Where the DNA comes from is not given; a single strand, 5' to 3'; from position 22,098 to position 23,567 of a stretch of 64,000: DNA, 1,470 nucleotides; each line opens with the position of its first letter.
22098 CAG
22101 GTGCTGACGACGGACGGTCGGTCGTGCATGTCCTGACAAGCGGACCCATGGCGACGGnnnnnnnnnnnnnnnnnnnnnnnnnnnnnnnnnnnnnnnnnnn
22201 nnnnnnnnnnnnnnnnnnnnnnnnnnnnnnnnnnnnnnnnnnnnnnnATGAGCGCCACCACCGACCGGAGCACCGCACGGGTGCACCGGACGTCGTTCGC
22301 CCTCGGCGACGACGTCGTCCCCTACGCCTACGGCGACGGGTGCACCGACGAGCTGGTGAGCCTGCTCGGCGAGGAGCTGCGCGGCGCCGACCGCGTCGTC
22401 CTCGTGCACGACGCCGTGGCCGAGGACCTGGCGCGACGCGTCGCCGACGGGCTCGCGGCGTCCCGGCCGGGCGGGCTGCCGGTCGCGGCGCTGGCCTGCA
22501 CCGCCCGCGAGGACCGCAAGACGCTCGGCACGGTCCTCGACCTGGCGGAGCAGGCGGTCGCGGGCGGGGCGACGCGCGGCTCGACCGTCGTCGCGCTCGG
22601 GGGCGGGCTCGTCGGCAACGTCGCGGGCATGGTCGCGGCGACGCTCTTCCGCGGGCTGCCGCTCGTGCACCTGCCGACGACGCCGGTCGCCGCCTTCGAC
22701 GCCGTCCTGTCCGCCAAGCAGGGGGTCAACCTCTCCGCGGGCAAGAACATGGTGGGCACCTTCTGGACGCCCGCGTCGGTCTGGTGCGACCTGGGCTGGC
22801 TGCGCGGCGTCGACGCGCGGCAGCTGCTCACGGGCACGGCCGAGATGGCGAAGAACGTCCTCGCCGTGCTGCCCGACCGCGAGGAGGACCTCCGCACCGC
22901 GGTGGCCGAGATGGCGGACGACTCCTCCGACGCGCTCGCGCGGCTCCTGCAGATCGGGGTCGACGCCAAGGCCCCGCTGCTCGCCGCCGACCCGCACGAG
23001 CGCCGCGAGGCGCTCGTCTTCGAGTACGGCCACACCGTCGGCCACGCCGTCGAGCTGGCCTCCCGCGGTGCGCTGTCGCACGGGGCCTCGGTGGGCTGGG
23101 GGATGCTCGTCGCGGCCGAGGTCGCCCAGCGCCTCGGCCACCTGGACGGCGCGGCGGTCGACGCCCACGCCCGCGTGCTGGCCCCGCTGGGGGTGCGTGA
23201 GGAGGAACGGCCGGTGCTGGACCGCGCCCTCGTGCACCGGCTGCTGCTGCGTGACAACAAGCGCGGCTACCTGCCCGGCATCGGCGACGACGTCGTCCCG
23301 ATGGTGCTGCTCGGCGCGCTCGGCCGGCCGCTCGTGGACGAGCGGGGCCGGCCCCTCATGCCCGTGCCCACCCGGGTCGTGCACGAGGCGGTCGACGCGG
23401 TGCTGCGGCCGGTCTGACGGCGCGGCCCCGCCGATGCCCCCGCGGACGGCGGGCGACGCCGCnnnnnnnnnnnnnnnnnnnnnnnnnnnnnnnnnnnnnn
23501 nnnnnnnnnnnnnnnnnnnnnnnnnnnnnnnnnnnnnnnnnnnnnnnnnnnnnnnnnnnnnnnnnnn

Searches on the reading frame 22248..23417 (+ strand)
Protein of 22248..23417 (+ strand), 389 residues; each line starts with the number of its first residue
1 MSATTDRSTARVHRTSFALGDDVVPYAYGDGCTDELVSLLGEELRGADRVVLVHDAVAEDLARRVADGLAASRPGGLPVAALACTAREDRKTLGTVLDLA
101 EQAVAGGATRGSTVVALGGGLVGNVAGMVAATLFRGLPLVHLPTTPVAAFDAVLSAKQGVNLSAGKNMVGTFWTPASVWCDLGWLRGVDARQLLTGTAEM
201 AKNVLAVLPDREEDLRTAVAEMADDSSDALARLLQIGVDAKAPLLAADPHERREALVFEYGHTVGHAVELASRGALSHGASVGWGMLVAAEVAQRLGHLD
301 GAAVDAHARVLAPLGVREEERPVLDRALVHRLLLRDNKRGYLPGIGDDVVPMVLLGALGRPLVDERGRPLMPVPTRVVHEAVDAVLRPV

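Call 5: search_protein_families(library=pfam, proteins=[window:22248-23417:+])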
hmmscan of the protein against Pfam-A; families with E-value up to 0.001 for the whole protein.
window:22248-23417:+ (389 aa): 4 families
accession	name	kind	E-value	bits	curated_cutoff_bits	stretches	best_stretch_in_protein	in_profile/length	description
PF01761.26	DHQ_synthase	-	5.3e-29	100.7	24.2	1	84-193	4-113/115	3-dehydroquinate synthase N-terminal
PF24621.2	DHQS_C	-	2.7e-21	76.5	27.6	1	196-338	1-143/144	3-dehydroquinate synthase C-terminal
PF00465.25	Fe-ADH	-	0.00039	20.5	31.3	1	27-146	5-131/168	Iron-containing alcohol dehydrogenase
PF13685.12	Fe-ADH_2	-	0.00056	20.4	28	0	31-146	5-108/149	Iron-containing alcohol dehydrogenase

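Call 6: search_protein_families(library=ncbifam, proteins=[window:22248-23417:+])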
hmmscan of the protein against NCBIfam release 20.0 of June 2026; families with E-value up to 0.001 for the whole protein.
window:22248-23417:+ (389 aa): 6 families
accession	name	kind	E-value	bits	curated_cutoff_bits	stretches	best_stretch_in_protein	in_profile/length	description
TIGR01357.1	aroB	equivalog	5.6e-64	216.5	305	1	31-362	8-329/344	3-dehydroquinate synthase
TIGR04425.1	P_lya_rel_AroB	hypoth_equivalog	2.4e-42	145.2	400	1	81-339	53-310/348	AroB-related putative sugar phosphate phospholyase (cyclizing)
NF010627.0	PRK14021.1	equivalog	3e-41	141.5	565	1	16-318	179-486/542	bifunctional shikimate kinase/3-dehydroquinate synthase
NF004852.0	PRK06203.1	equivalog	4e-31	108.3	333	1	80-316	90-329/407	3-dehydroquinate synthase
NF010556.0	PRK13951.1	equivalog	1.4e-25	90.1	560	1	78-300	205-423/492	bifunctional shikimate kinase AroK/3-dehydroquinate synthase AroB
NF002022.0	PRK00843.1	equivalog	1.1e-05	24.6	413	1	108-208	85-180/350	NAD(P)-dependent glycerol-1-phosphate dehydrogenase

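Call 10: search_solved_structures(query=window:22248-23417:+, max_evalue=0.001, show_alignments=2)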
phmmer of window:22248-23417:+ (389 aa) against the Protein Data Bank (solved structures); distinct sequences matched with E-value up to 0.001: 16.
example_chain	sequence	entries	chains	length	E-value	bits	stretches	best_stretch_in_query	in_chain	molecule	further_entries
2d2x_A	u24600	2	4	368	1.8e-63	218.2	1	26-380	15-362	2-deoxy-scyllo-inosose synthase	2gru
3qbd_A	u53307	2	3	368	4.4e-39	137.9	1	21-319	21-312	3-dehydroquinate synthase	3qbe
3zok_A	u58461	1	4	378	6.5e-35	124.2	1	17-311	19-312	3-DEHYDROQUINATE SYNTHASE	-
6c5c_A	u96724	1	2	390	4.2e-31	111.6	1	83-315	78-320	3-dehydroquinate synthase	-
5eks_A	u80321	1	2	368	1.1e-30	110.2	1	101-305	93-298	3-dehydroquinate synthase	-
7u5s_A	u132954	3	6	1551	8.3e-30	107.4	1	83-315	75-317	Pentafunctional AROM polypeptide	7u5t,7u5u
6lk2_A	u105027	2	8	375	2.5e-29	105.8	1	76-312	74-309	3-dehydroquinate synthase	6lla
1xag_A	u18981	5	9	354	4.8e-29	104.9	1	84-339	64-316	3-dehydroquinate synthase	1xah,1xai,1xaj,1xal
1dqs_A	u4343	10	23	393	6.1e-29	104.5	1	109-317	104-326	PROTEIN (3-DEHYDROQUINATE SYNTHASE) | 3-DEHYDROQUINATE SYNTHASE | Pentafunctional AROM polypeptide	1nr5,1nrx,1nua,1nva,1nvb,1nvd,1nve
6hqv_A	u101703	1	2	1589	7e-29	104.3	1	76-312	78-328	Pentafunctional AROM polypeptide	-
3clh_A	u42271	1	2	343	2.3e-28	102.6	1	93-300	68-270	3-dehydroquinate synthase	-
1ujn_A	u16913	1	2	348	6e-28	101.2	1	49-300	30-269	dehydroquinate synthase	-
3okf_A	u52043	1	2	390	6.7e-26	94.5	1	76-324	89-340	3-dehydroquinate synthase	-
5hvn_A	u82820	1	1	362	3e-25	92.4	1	104-300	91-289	3-dehydroquinate synthase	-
4p53_A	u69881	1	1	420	1.6e-19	73.5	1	39-306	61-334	Cyclase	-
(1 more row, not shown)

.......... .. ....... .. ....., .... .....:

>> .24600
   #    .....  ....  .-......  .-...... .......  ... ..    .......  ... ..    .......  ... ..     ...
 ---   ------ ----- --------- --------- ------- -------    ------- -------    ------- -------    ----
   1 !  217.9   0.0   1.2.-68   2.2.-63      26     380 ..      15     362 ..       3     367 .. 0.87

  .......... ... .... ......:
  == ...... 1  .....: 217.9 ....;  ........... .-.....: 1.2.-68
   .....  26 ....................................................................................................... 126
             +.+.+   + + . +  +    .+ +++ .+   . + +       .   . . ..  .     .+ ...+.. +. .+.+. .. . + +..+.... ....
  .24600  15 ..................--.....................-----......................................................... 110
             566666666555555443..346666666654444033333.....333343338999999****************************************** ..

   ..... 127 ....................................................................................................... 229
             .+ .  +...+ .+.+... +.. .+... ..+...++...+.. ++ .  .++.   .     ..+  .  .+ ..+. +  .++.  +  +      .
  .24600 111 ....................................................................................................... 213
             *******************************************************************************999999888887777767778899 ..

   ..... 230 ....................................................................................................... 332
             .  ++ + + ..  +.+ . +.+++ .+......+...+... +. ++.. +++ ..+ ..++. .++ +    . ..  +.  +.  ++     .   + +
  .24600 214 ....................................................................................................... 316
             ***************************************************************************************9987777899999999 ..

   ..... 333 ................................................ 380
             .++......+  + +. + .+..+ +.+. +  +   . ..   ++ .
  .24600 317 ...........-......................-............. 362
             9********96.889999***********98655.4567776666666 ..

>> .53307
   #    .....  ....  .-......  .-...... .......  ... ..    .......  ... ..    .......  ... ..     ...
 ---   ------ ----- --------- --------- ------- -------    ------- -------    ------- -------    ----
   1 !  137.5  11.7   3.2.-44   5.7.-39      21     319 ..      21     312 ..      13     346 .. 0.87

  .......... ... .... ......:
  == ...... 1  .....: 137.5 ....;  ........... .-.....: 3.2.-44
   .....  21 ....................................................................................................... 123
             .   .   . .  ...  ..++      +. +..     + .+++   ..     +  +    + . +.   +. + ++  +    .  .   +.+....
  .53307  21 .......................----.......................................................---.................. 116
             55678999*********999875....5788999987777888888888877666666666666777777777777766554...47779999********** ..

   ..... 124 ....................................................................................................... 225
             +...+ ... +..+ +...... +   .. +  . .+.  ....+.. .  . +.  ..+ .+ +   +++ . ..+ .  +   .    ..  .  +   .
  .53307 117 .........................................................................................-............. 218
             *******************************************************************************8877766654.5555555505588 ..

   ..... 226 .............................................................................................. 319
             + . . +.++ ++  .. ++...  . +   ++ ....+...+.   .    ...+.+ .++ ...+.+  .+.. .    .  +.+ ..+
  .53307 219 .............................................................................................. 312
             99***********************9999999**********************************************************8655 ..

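Call 11: find_homologous_proteins(query=window:22248-23417:+)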
Query window:22248-23417:+ (389 aa): 1356 proteins with E <= 0.001 among 8000 candidates; the best 120 are listed.
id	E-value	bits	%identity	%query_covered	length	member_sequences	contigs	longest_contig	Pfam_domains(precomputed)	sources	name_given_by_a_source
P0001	1.4e-245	832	100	100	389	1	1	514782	PF24621.3,PF01761.27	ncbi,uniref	ncbi:iron-containing alcohol dehydrogenase [Pseudokineococcus basanitobsidens]|uniref:Iron-containin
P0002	4.7e-188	643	81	99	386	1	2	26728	PF24621.3,PF01761.27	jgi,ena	-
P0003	3.5e-187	640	79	99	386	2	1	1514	PF24621.3,PF01761.27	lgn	-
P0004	7.8e-186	636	81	100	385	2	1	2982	PF24621.3,PF01761.27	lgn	-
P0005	6.3e-184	629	81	97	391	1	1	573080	PF24621.3,PF01761.27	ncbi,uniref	ncbi:3-dehydroquinate synthase family protein [Pseudokineococcus sp. 1T1Z-3]|uniref:3-dehydroquinate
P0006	2.3e-182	624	80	100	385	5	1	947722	PF24621.3,PF01761.27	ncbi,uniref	ncbi:iron-containing alcohol dehydrogenase [Pseudokineococcus sp. 5B2Z-1]|uniref:3-dehydroquinate sy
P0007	4.2e-102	360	53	91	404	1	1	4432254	PF24621.3,PF01761.27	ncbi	ncbi:3-dehydroquinate synthase family protein [Cellulomonas sp. URHB0016]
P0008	5.1e-100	353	54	95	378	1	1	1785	PF24621.3,PF01761.27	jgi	jgi:3-dehydroquinate synthase/2-deoxy-scyllo-inosose synthase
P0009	1.1e-99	352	53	97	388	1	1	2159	PF24621.3,PF00465.26,PF01761.27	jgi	jgi:3-dehydroquinate synthetase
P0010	1.8e-99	352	51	94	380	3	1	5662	PF24621.3,PF01761.27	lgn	-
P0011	2.3e-99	351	47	95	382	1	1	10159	PF24621.3,PF01761.27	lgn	-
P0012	1.3e-98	349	54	95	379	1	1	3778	PF24621.3,PF00465.26,PF01761.27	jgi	jgi:3-dehydroquinate synthetase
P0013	6.6e-98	346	51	96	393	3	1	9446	PF24621.3,PF01761.27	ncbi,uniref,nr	ncbi:iron-containing alcohol dehydrogenase [Streptomyces sp. UH6]|uniref:3-dehydroquinate synthase f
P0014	9.5e-98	346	48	99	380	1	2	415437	PF24621.3,PF01761.27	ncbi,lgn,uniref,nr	ncbi:iron-containing alcohol dehydrogenase (plasmid) [Streptomyces sp. NBC_00853]|uniref:3-dehydroqu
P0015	1.1e-97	346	54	94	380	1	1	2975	PF24621.3,PF01761.27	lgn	-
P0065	2.9e-91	325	50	90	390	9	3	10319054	PF24621.3,PF01761.27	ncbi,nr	ncbi:iron-containing alcohol dehydrogenase [Streptomyces lincolnensis]|nr:iron-containing alcohol de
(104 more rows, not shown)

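Call 12: find_encoding_contigs(protein=window:22248-23417:+, flank=10000, max_places=6)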
Protein window:22248-23417:+ (389 aa): no gene with exactly this product is on record in the collection.

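Call 14: find_encoding_contigs(protein=P0007, flank=10000, max_places=2)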
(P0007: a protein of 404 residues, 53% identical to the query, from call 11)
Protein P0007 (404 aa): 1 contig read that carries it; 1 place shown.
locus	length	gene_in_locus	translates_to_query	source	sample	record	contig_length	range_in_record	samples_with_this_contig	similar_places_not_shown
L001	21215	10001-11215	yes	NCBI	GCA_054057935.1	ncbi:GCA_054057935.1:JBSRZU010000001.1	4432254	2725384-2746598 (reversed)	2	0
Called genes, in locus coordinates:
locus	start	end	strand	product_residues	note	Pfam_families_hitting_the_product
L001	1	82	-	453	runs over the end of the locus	-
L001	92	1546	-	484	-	PF00773:RNB, PF18614:RNase_II_C_S1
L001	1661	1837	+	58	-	-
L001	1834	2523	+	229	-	PF00535:Glycos_transf_2, PF13641:Glyco_tranf_2_3 (weak)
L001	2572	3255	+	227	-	PF05719:GPP34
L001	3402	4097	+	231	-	PF01569:PAP2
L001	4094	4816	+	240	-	PF01569:PAP2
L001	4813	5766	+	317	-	PF00781:DAGK_cat, PF19279:YegS_C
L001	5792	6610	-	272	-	PF10127:RlaP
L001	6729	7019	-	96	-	-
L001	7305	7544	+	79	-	PF00196:GerE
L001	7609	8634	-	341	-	PF01370:Epimerase, PF04321:RmlD_sub_bind (faint), PF07993:NAD_binding_4 (faint), PF13460:NAD_binding_10, PF16363:GDP_Man_Dehyd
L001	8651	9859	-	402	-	PF03721:UDPG_MGDP_dh_N, PF00984:UDPG_MGDP_dh, PF03720:UDPG_MGDP_dh_C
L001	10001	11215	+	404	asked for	PF01761:DHQ_synthase, PF24621:DHQS_C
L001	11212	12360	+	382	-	PF00534:Glycos_transf_1 (weak), PF13692:Glyco_trans_1_4 (weak)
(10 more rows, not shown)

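Call 15: find_encoding_contigs(protein=P0065, flank=10000, max_places=2)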
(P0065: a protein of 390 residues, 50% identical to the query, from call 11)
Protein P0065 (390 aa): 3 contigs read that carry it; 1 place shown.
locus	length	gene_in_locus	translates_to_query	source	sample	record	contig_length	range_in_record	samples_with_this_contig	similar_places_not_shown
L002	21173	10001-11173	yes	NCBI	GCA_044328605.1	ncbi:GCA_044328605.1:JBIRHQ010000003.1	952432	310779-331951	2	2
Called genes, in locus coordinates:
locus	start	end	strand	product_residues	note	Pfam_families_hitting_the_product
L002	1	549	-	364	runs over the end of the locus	-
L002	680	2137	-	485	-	PF02771:Acyl-CoA_dh_N, PF00441:Acyl-CoA_dh_1, PF08028:Acyl-CoA_dh_2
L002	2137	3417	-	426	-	PF00155:Aminotran_1_2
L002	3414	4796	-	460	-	-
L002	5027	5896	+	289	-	-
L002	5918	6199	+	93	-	PF00550:PP-binding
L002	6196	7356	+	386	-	PF02770:Acyl-CoA_dh_M, PF00441:Acyl-CoA_dh_1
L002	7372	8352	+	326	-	-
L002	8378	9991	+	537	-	PF00501:AMP-binding, PF13193:AMP-binding_C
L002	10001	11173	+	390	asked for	PF01761:DHQ_synthase, PF24621:DHQS_C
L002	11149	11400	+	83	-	PF00550:PP-binding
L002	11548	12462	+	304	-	PF00126:HTH_1, PF03466:LysR_substrate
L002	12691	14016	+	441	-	PF01041:DegT_DnrJ_EryC1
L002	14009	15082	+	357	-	PF13641:Glyco_tranf_2_3, PF00535:Glycos_transf_2, PF10111:Glyco_tranf_2_2 (weak), PF13632:Glyco_trans_2_3, PF02709:Glyco_transf_7C (faint)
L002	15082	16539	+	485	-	PF00668:Condensation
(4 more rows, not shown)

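Call 22: find_encoding_contigs(protein=P0005, flank=10000, max_places=1)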
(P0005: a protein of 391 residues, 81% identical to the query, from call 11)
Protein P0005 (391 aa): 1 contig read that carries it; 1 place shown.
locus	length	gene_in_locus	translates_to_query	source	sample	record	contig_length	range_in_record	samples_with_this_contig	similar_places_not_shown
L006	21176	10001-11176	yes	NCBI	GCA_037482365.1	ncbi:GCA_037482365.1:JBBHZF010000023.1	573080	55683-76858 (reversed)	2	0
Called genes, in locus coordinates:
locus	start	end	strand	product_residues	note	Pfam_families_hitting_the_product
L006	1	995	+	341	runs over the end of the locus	-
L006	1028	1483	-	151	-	PF13404:HTH_AsnC-type, PF13412:HTH_24, PF01037:AsnC_trans_reg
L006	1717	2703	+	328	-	PF19420:DDAH_eukar (faint)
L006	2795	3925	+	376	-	PF13579:Glyco_trans_4_4, PF13439:Glyco_transf_4, PF20706:GT4-conflict, PF00534:Glycos_transf_1, PF13692:Glyco_trans_1_4, PF13524:Glyco_trans_1_2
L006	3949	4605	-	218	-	-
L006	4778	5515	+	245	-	PF00072:Response_reg, PF00486:Trans_reg_C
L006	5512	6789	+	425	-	-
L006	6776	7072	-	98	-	-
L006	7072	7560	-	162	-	PF11188:DUF2975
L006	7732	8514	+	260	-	-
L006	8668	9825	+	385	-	PF00990:GGDEF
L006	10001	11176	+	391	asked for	PF01761:DHQ_synthase, PF24621:DHQS_C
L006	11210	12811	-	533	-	PF00370:FGGY_N, PF02782:FGGY_C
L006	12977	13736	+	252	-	PF02517:Rce1-like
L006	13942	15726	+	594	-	PF00990:GGDEF, PF00563:EAL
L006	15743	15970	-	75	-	-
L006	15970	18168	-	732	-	PF13188:PAS_8 (faint), PF00989:PAS, PF08447:PAS_3 (weak), PF08448:PAS_4 (weak), PF13426:PAS_9, PF07228:SpoIIE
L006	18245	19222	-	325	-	PF00800:PDT, PF01842:ACT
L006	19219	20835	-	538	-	PF01145:Band_7, PF15975:Flot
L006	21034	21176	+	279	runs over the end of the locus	-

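Call 23: find_encoding_contigs(protein=P0002, flank=10000, max_places=2)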
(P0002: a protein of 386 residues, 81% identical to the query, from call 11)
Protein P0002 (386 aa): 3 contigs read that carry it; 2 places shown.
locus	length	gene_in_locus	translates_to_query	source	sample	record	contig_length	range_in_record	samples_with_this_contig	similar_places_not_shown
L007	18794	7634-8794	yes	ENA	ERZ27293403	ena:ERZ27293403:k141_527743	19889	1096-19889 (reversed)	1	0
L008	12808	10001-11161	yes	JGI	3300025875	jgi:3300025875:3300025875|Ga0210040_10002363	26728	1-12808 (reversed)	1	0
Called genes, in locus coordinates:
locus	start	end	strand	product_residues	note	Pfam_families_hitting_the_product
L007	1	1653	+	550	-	?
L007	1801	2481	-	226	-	PF13291:ACT_4 (weak)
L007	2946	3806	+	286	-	PF01370:Epimerase, PF04321:RmlD_sub_bind, PF16363:GDP_Man_Dehyd (weak)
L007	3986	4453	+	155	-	PF18029:Glyoxalase_6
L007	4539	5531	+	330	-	PF00294:PfkB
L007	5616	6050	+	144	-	-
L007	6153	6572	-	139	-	PF09056:Phospholip_A2_3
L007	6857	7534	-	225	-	PF09997:DUF2238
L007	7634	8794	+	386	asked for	PF01761:DHQ_synthase, PF24621:DHQS_C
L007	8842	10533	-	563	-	PF00370:FGGY_N, PF01869:BcrAD_BadFG (faint), PF02782:FGGY_C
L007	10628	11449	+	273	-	PF02517:Rce1-like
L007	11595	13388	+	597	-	PF00990:GGDEF, PF00563:EAL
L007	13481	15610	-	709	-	PF00989:PAS, PF08447:PAS_3 (weak), PF08448:PAS_4 (weak), PF13426:PAS_9, PF07228:SpoIIE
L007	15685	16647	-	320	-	PF00800:PDT, PF01842:ACT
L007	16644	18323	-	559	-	PF01145:Band_7, PF15975:Flot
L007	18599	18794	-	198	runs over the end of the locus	PF01169:GDT1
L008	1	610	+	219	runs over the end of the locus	PF07884:VKOR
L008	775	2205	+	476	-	PF00206:Lyase_1, PF08328:ASL_C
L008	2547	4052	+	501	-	PF00082:Peptidase_S8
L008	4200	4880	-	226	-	PF13291:ACT_4 (weak)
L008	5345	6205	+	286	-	PF01370:Epimerase, PF04321:RmlD_sub_bind, PF16363:GDP_Man_Dehyd (weak)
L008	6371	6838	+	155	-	PF18029:Glyoxalase_6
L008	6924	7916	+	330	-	PF00294:PfkB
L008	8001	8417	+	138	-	-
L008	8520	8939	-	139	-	PF09056:Phospholip_A2_3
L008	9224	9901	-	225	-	PF09997:DUF2238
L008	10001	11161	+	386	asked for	PF01761:DHQ_synthase, PF24621:DHQS_C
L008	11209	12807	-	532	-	?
